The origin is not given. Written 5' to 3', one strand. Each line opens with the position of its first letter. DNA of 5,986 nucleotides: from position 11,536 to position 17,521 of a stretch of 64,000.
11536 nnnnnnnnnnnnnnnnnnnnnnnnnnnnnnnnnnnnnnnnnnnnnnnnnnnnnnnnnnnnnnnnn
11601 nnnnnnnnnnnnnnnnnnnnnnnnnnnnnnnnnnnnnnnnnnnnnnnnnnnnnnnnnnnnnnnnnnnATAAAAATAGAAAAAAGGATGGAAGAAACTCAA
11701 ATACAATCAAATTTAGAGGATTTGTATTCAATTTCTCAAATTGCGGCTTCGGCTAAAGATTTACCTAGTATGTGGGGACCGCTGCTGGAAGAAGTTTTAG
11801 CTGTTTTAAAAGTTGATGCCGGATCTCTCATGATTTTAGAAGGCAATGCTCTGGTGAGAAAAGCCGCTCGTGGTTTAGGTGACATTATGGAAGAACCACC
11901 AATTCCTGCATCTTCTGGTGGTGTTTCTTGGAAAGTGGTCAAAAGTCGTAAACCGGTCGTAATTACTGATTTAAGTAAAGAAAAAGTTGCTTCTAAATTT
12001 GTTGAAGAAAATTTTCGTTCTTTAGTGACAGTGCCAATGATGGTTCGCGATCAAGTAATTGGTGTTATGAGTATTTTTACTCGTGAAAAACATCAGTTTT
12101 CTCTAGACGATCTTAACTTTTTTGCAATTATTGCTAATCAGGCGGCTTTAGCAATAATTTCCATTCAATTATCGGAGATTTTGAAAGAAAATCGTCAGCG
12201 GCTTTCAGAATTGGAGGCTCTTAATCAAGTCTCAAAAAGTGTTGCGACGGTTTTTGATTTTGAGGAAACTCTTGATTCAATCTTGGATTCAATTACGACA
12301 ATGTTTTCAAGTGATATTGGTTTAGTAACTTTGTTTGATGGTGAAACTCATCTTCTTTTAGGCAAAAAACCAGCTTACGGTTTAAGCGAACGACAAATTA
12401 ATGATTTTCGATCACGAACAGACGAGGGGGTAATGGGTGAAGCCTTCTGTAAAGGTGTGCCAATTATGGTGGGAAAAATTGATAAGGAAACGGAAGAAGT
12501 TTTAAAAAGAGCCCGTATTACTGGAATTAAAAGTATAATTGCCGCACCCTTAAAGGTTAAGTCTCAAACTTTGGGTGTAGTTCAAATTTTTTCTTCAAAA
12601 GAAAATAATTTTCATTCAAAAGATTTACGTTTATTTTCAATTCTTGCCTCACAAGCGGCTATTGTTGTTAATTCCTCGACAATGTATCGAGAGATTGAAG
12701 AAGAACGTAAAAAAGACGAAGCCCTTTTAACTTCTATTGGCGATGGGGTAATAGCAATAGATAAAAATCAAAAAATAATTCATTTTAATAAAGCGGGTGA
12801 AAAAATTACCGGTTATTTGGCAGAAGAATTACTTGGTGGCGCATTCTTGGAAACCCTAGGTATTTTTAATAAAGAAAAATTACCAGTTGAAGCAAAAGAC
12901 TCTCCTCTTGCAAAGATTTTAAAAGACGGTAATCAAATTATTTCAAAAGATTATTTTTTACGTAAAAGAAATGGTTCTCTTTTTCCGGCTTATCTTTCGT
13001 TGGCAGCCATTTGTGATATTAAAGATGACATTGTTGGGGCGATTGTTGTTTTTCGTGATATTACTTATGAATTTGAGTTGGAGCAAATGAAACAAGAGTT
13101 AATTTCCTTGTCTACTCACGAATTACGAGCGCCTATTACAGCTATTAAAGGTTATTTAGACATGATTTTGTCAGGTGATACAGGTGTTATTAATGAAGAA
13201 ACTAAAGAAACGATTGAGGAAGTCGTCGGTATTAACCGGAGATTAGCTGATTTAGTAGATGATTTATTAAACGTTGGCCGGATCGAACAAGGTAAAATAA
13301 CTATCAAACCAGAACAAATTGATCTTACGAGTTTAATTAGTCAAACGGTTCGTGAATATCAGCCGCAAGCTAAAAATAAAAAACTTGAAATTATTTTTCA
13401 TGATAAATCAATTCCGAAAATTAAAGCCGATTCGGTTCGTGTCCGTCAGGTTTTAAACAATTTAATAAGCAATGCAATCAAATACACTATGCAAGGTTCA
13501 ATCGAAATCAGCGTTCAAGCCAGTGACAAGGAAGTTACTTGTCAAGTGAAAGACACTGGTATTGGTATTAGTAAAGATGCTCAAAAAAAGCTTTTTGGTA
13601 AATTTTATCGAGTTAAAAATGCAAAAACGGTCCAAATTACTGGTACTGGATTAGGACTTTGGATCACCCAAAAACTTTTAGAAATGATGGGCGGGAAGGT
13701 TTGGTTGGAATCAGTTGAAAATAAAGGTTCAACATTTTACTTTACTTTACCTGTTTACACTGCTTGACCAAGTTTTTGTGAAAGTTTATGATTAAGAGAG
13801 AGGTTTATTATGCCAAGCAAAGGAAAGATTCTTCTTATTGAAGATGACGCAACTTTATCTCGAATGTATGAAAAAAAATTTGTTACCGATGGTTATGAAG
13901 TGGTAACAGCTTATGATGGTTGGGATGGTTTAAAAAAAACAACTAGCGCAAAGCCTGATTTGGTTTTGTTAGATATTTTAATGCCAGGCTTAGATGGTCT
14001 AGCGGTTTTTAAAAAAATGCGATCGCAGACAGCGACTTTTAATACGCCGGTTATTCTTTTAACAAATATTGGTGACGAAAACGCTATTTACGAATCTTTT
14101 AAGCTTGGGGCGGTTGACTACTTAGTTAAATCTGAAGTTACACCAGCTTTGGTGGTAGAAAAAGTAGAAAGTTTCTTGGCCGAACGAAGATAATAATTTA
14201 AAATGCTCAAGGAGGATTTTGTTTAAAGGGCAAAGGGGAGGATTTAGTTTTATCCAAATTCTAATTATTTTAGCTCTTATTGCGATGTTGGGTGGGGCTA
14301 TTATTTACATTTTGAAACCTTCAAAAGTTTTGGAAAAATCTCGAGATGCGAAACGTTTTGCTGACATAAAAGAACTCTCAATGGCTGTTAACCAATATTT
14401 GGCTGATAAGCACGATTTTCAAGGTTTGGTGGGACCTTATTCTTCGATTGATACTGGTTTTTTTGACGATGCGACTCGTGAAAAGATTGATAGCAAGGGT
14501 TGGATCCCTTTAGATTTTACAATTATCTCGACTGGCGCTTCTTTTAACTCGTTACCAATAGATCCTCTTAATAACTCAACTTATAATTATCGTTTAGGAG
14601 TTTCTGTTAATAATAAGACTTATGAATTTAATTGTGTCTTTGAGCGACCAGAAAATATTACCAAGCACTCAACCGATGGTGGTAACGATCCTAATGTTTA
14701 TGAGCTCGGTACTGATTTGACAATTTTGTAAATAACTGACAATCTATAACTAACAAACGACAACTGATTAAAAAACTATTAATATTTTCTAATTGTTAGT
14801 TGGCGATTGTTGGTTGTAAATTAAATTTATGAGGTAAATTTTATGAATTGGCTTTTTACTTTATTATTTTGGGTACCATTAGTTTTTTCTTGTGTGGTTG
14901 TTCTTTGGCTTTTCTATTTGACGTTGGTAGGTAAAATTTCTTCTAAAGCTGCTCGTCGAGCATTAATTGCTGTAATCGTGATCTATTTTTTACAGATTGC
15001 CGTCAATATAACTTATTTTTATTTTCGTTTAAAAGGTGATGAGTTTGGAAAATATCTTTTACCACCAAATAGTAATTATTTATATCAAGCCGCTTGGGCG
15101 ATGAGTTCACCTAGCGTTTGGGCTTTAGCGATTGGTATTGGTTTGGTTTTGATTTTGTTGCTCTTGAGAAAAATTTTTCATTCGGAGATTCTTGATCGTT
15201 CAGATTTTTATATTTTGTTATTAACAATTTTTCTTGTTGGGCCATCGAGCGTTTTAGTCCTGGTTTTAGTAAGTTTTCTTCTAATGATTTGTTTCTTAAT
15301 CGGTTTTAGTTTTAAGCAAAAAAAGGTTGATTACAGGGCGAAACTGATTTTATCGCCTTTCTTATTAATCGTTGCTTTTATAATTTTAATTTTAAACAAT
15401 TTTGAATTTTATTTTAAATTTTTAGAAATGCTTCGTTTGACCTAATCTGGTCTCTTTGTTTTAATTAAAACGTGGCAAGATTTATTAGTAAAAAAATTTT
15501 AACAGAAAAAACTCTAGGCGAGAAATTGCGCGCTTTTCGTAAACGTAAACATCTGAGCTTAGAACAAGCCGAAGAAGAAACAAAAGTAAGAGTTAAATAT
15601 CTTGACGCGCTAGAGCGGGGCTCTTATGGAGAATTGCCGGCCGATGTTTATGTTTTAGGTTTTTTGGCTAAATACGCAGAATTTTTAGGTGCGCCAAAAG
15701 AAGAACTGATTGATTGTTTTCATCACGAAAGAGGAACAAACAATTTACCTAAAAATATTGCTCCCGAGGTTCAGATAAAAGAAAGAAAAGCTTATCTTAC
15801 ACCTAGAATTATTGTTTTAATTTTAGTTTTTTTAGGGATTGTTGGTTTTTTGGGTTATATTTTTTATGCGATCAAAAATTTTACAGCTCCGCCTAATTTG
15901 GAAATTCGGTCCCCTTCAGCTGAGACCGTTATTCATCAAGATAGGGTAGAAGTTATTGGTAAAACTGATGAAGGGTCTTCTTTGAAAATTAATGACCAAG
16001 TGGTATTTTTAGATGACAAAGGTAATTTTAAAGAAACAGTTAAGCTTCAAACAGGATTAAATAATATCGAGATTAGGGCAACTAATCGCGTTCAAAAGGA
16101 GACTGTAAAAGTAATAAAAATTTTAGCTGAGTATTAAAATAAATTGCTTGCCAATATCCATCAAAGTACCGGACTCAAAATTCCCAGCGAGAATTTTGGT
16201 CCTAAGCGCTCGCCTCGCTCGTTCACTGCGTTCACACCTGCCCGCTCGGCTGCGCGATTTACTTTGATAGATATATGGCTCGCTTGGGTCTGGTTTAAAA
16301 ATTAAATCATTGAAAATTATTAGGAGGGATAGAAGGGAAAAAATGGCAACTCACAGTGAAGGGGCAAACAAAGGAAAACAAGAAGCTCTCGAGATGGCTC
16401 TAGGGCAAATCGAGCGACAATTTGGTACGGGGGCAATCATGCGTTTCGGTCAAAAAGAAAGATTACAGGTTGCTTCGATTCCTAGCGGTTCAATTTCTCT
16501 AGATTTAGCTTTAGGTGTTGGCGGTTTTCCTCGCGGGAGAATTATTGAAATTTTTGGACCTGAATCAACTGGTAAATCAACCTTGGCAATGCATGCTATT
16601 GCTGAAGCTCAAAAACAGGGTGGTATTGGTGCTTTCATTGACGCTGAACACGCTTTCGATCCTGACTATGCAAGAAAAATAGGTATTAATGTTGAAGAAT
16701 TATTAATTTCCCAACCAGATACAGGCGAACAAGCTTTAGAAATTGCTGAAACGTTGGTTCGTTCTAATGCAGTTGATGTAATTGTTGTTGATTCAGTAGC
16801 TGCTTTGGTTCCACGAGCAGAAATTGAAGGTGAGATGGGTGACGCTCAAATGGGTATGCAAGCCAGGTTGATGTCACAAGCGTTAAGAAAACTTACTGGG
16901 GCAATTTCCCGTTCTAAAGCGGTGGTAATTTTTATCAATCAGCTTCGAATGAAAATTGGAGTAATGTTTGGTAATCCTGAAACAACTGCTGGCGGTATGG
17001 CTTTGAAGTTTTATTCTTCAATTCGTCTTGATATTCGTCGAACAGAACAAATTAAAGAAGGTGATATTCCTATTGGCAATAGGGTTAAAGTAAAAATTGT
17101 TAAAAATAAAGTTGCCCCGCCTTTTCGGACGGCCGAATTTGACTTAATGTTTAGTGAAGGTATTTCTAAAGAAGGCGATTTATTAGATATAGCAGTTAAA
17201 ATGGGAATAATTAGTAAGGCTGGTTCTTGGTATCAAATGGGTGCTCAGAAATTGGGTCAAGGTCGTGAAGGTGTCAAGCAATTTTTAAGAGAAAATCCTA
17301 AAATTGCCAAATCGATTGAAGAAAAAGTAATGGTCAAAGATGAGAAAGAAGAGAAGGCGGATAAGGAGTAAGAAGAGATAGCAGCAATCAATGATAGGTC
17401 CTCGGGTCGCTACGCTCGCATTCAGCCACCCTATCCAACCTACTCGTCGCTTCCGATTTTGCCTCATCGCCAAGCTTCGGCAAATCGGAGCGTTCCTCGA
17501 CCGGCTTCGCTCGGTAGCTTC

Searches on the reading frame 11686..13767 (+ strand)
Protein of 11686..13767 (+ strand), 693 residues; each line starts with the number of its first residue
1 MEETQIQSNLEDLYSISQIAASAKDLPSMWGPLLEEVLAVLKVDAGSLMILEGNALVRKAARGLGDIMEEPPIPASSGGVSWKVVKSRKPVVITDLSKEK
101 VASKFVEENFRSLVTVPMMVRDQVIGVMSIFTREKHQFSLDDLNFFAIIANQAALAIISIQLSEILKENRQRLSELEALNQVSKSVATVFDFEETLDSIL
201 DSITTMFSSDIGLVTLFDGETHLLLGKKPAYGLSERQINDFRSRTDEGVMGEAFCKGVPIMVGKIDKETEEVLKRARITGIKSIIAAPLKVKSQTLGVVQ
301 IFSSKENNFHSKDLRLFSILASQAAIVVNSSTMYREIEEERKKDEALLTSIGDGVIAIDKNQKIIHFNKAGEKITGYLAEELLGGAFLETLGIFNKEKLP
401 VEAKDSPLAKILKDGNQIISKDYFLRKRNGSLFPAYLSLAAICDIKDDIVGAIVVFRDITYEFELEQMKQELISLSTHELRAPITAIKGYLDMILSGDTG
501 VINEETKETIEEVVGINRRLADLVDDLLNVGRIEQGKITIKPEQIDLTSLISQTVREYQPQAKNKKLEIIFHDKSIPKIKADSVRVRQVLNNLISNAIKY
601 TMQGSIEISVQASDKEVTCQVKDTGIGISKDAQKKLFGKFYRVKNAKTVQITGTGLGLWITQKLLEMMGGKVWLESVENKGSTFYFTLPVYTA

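Call 8: search_protein_families(library=pfam, proteins=[window:11686-13767:+], max_evalue=0.001)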
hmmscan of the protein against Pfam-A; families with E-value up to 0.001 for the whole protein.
window:11686-13767:+ (693 aa): 9 families
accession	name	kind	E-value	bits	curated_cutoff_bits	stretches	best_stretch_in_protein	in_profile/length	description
PF13185.12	GAF_2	-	4.7e-38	130.9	28.6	2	191-328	3-135/136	GAF domain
PF02518.31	HATPase_c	-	3.8e-31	108.2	26.4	1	582-690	2-109/111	Histidine kinase-, DNA gyrase B-, and HSP90-like ATPase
PF01590.32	GAF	-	2.9e-28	99.5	22.4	2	32-157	8-133/133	GAF domain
PF13492.12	GAF_3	-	3.4e-21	76.4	27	2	28-157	4-127/129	GAF domain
PF13426.13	PAS_9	-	3.5e-13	50.1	27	1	353-460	2-102/103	PAS domain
PF00512.31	HisKA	-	1.3e-11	44.8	26.9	1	469-536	2-66/66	His Kinase A (phospho-acceptor) domain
PF00989.32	PAS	-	9.3e-11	42.2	22.6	1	345-459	4-113/113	PAS fold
PF08448.16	PAS_4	-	8.5e-08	32.8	23.1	1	348-460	1-106/110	PAS fold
PF13188.13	PAS_8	-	1.9e-05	24.8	21.8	1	345-390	4-46/65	PAS domain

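Call 38: find_homologous_proteins(query=window:11686-13764:+, max_evalue=1e-30)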
Query window:11686-13764:+ (693 aa): 352 proteins with E <= 1e-30 among 8000 candidates; the best 120 are listed.
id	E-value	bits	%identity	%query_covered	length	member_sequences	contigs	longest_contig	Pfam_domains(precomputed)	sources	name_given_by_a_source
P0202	0.0e+0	1487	100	100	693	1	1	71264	PF13426.14,PF13188.14,PF13185.13,PF01590.33,PF08448.17,PF02518.32,PF13492.13,PF00512.32,PF00989.32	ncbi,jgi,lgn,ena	ncbi:MAG: GAF domain-containing protein [Patescibacteria group bacterium]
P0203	0.0e+0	1145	75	100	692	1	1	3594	PF13426.14,PF13185.13,PF01590.33,PF08448.17,PF02518.32,PF13492.13,PF00512.32,PF00989.32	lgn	-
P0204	0.0e+0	1125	74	100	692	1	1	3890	PF13426.14,PF13185.13,PF01590.33,PF08448.17,PF02518.32,PF13492.13,PF00512.32,PF00989.32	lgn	-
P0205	0.0e+0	1124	73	99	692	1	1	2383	PF13426.14,PF13185.13,PF01590.33,PF08448.17,PF02518.32,PF13492.13,PF00512.32,PF00989.32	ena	-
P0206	0.0e+0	1096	72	100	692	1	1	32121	PF13426.14,PF13185.13,PF01590.33,PF08448.17,PF02518.32,PF13492.13,PF00512.32,PF00989.32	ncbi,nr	ncbi:MAG: GAF domain-containing protein [Patescibacteria group bacterium]|nr:GAF domain-containing p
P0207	0.0e+0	1092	72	100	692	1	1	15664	PF13426.14,PF13188.14,PF13185.13,PF01590.33,PF08448.17,PF02518.32,PF13492.13,PF00512.32,PF00989.32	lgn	-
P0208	0.0e+0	1085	71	100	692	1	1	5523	PF13426.14,PF13185.13,PF01590.33,PF08448.17,PF02518.32,PF13492.13,PF00512.32,PF00989.32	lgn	-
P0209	0.0e+0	1075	71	99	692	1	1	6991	PF13426.14,PF13185.13,PF01590.33,PF08448.17,PF02518.32,PF13492.13,PF00512.32,PF00989.32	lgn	-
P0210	0.0e+0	1071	71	100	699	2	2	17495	PF13426.14,PF13185.13,PF01590.33,PF08448.17,PF02518.32,PF13492.13,PF00512.32,PF00989.32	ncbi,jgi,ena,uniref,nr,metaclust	ncbi:MAG: GAF sensor signal transduction histidine kinase [Berkelbacteria bacterium GW2011_GWA1_36_9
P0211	0.0e+0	1057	70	100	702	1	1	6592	PF13426.14,PF13188.14,PF13185.13,PF01590.33,PF08448.17,PF02518.32,PF13492.13,PF00512.32,PF00989.32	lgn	-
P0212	0.0e+0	1042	69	98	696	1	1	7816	PF13426.14,PF13185.13,PF01590.33,PF08448.17,PF02518.32,PF13492.13,PF00512.32,PF00989.32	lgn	-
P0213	0.0e+0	1033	68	98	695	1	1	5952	PF13426.14,PF13185.13,PF01590.33,PF08448.17,PF02518.32,PF13492.13,PF00512.32,PF00989.32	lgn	-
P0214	0.0e+0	1021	67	99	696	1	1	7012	PF13426.14,PF13188.14,PF13185.13,PF01590.33,PF08448.17,PF02518.32,PF13492.13,PF00512.32,PF00989.32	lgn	-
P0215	6.4e-295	998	66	98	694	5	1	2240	PF13426.14,PF13185.13,PF01590.33,PF13581.13,PF08448.17,PF02518.32,PF13492.13,PF00512.32,PF00989.32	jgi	-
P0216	1.6e-288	977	65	98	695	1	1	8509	PF13426.14,PF13185.13,PF01590.33,PF08448.17,PF02518.32,PF13492.13,PF00512.32,PF00989.32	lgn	-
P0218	1.6e-269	914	62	98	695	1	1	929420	PF13426.14,PF13185.13,PF01590.33,PF08448.17,PF02518.32,PF13492.13,PF00512.32,PF00989.32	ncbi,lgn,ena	-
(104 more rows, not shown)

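Call 39: find_encoding_contigs(protein=P0206, flank=10000, max_places=1)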
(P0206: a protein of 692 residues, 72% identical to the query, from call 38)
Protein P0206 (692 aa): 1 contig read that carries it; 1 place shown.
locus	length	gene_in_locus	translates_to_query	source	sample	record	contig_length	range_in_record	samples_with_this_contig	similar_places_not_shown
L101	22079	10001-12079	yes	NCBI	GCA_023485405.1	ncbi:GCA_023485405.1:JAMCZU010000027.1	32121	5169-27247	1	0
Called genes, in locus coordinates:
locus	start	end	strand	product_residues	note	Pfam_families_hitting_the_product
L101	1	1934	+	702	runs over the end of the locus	PF01138:RNase_PH, PF03725:RNase_PH_C, PF03726:PNPase, PF01138:RNase_PH, PF00013:KH_1, PF00575:S1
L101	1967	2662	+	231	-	-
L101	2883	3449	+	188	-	-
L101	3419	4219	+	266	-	PF23023:Anti-Pycsar_Apyc1, PF00753:Lactamase_B, PF12706:Lactamase_B_2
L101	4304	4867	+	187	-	PF03167:UDG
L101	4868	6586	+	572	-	PF00753:Lactamase_B, PF23023:Anti-Pycsar_Apyc1 (faint), PF12706:Lactamase_B_2, PF22505:RNase_J_b_CASP, PF07521:RMMBL, PF17770:RNase_J_C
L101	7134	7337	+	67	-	PF08281:Sigma70_r4_2, PF00196:GerE, PF04545:Sigma70_r4 (weak)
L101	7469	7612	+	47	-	-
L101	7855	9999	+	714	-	PF17854:FtsK_alpha, PF01580:FtsK_SpoIIIE, PF09397:FtsK_gamma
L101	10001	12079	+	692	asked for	PF01590:GAF, PF13185:GAF_2, PF13492:GAF_3, PF01590:GAF, PF13185:GAF_2, PF00989:PAS, PF08448:PAS_4, PF13426:PAS_9, +2 more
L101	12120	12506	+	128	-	PF00072:Response_reg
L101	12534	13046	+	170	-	-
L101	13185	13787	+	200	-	-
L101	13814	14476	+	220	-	PF12844:HTH_19, PF13413:HTH_25, PF09136:Glucodextran_B (weak)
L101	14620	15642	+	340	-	PF00154:RecA_N, PF08423:Rad51, PF06745:ATPase (faint), PF21096:RecA_C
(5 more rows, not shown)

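Call 40: find_encoding_contigs(protein=P0218, flank=10000, max_places=1)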
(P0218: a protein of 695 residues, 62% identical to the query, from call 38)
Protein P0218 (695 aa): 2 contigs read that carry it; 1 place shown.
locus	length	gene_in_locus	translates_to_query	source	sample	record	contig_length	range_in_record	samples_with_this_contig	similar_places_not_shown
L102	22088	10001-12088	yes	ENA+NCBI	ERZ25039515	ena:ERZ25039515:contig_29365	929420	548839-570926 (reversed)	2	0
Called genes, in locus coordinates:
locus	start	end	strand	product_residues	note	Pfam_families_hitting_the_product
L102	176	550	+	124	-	-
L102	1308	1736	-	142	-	-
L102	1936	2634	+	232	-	PF01978:TrmB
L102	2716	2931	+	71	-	PF15919:HicB_lk_antitox, PF21748:UPF0150 (weak)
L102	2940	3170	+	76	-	PF07927:HicA_toxin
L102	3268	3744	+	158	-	-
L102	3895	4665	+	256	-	-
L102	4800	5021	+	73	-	-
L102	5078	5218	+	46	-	-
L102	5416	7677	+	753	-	PF17854:FtsK_alpha, PF01580:FtsK_SpoIIIE, PF01935:DUF87 (weak), PF09397:FtsK_gamma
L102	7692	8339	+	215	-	-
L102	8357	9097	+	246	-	PF00512:HisKA, PF02518:HATPase_c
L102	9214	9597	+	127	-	PF00072:Response_reg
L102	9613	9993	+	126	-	PF00072:Response_reg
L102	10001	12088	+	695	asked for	PF01590:GAF, PF13185:GAF_2, PF13492:GAF_3, PF01590:GAF, PF13185:GAF_2, PF13492:GAF_3, PF00989:PAS, PF08448:PAS_4, +3 more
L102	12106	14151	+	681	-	PF00395:SLH, PF02018:CBM_4_9 (weak), PF00395:SLH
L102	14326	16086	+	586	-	PF00395:SLH (faint)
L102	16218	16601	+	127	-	PF00072:Response_reg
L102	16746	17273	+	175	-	PF07963:N_methyl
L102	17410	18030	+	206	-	-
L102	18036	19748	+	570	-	PF05157:MshEN, PF00437:T2SSE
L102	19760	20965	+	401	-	PF28597:T2SSF_N, PF00482:T2SSF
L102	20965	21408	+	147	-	-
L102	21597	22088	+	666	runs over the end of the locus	PF13313:DUF4082 (weak)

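Call 41: find_encoding_contigs(protein=P0210, flank=10000, max_places=1)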
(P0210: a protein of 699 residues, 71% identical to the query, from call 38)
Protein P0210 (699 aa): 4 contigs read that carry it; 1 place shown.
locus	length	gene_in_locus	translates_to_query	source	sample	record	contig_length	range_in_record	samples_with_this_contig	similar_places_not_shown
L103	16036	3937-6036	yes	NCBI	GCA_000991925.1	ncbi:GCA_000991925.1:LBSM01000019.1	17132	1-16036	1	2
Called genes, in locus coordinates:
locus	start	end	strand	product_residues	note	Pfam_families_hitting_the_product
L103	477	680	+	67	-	PF00196:GerE, PF08281:Sigma70_r4_2 (weak)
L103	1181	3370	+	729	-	PF01935:DUF87 (faint), PF17854:FtsK_alpha, PF01580:FtsK_SpoIIIE, PF09397:FtsK_gamma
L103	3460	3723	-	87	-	PF01541:GIY-YIG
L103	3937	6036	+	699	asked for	PF01590:GAF, PF13185:GAF_2, PF13492:GAF_3, PF01590:GAF, PF13185:GAF_2, PF13492:GAF_3, PF00989:PAS, PF08448:PAS_4, +3 more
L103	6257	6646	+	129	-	PF00072:Response_reg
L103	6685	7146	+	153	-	-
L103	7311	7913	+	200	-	-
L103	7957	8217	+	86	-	-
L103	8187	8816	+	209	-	PF08843:AbiEii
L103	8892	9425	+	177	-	PF18967:PycTM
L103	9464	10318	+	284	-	PF13328:HD_4 (weak)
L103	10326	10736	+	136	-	-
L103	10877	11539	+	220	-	PF13560:HTH_31 (faint), PF12844:HTH_19, PF13413:HTH_25, PF09136:Glucodextran_B (faint)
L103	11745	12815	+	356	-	PF00154:RecA_N, PF08423:Rad51, PF06745:ATPase (weak), PF27531:MT3502_N (faint), PF21096:RecA_C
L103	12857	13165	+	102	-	PF01909:NTP_transf_2, PF18765:Polbeta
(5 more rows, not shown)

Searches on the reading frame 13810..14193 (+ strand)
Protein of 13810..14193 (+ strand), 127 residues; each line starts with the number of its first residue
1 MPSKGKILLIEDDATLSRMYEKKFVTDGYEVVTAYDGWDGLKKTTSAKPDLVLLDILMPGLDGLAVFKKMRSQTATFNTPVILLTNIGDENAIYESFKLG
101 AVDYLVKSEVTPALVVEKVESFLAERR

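Call 8: search_protein_families(library=pfam, proteins=[window:13810-14193:+], max_evalue=0.001)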
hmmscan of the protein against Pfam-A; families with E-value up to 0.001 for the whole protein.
window:13810-14193:+ (127 aa): 1 family
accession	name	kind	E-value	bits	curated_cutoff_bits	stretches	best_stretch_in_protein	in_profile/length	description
PF00072.30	Response_reg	-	3e-22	79.3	30.2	1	7-112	1-104/111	Response regulator receiver domain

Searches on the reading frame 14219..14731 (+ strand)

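Call 8: search_protein_families(library=pfam, proteins=[window:14219-14731:+], max_evalue=0.001)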
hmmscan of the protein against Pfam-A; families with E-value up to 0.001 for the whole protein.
window:14219-14731:+ (170 aa): 0 families

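Call 43: search_protein_families(library=pfam, proteins=[window:14219-14731:+], max_evalue=10)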
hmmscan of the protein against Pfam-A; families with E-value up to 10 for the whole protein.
window:14219-14731:+ (170 aa): 1 family
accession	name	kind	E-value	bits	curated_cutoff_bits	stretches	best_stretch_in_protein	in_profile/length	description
PF05545.16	FixQ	-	0.0017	18.7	29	1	11-46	9-43/49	Cbb3-type cytochrome oxidase component FixQ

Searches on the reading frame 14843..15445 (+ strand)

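Call 8: search_protein_families(library=pfam, proteins=[window:14843-15445:+], max_evalue=0.001)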
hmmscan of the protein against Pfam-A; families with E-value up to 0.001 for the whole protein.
window:14843-15445:+ (200 aa): 0 families

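Call 43: search_protein_families(library=pfam, proteins=[window:14843-15445:+], max_evalue=10)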
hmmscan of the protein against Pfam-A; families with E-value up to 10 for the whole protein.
window:14843-15445:+ (200 aa): 4 families
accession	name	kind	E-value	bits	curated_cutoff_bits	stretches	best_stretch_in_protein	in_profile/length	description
PF11992.13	TgpA_N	-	0.054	12.9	30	2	7-155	17-136/333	TgpA N-terminal domain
PF20382.3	DUF6677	-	0.14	13.2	24.3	1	13-70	25-79/116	Family of unknown function (DUF6677)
PF09946.14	DUF2178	-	0.54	10.8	22.8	1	31-57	52-78/104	Predicted membrane protein (DUF2178)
PF14808.11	TMEM164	-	3.3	7.6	25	1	6-62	3-63/217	TMEM164 family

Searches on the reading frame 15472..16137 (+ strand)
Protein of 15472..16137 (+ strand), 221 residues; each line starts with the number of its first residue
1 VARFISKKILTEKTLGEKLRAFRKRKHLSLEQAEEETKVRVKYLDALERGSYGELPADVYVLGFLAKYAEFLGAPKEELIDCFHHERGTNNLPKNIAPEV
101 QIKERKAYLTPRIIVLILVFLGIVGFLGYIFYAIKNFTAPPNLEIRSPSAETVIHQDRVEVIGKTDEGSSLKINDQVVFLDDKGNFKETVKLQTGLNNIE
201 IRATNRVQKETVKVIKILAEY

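Call 8: search_protein_families(library=pfam, proteins=[window:15472-16137:+], max_evalue=0.001)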
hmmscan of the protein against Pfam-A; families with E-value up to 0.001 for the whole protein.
window:15472-16137:+ (221 aa): 5 families
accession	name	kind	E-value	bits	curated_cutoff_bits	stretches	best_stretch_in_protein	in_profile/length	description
PF13413.12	HTH_25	-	4.8e-19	68.4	24.6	1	19-79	2-62/62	Helix-turn-helix domain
PF09136.16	Glucodextran_B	-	4.4e-10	39.8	27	1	141-220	1-82/83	Glucodextranase, domain B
PF12844.13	HTH_19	-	1.1e-07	32.1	30.2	1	16-80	1-59/64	Helix-turn-helix domain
PF13560.12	HTH_31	-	1e-05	26.2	27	1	15-79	2-61/64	Helix-turn-helix domain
PF01381.28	HTH_3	-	0.00069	20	23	0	19-55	1-36/55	Helix-turn-helix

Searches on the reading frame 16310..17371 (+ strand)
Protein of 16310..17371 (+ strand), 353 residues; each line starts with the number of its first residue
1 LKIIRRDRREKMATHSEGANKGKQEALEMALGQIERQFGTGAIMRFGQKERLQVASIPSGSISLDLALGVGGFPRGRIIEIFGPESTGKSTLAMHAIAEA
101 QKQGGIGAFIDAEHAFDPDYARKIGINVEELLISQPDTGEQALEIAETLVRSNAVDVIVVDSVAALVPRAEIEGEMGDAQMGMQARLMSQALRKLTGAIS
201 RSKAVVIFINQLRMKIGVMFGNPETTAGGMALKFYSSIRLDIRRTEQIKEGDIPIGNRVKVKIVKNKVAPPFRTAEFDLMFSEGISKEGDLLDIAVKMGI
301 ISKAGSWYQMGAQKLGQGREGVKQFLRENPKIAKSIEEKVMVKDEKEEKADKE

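Call 8: search_protein_families(library=pfam, proteins=[window:16310-17371:+], max_evalue=0.001)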
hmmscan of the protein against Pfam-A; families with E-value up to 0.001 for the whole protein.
window:16310-17371:+ (353 aa): 6 families
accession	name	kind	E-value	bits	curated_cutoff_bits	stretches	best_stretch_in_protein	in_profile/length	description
PF00154.27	RecA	-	1.3e-137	458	27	1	26-286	2-262/262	recA bacterial DNA recombination protein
PF21096.2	RecA_C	-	1.9e-22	79.6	27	1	289-342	1-54/57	RecA C-terminal domain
PF08423.17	Rad51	-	2e-10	40.8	22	1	51-245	2-212/244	Rad51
PF06745.19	ATPase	-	8.6e-07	29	26.6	1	63-115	7-59/231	KaiC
PF02283.22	CobU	-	3.1e-05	24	27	1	81-210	3-123/168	Cobinamide kinase / cobinamide phosphate guanyltransferase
PF01637.24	ATPase_2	-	9.5e-05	22.7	33.2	1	77-216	21-123/225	ATPase domain predominantly from Archaea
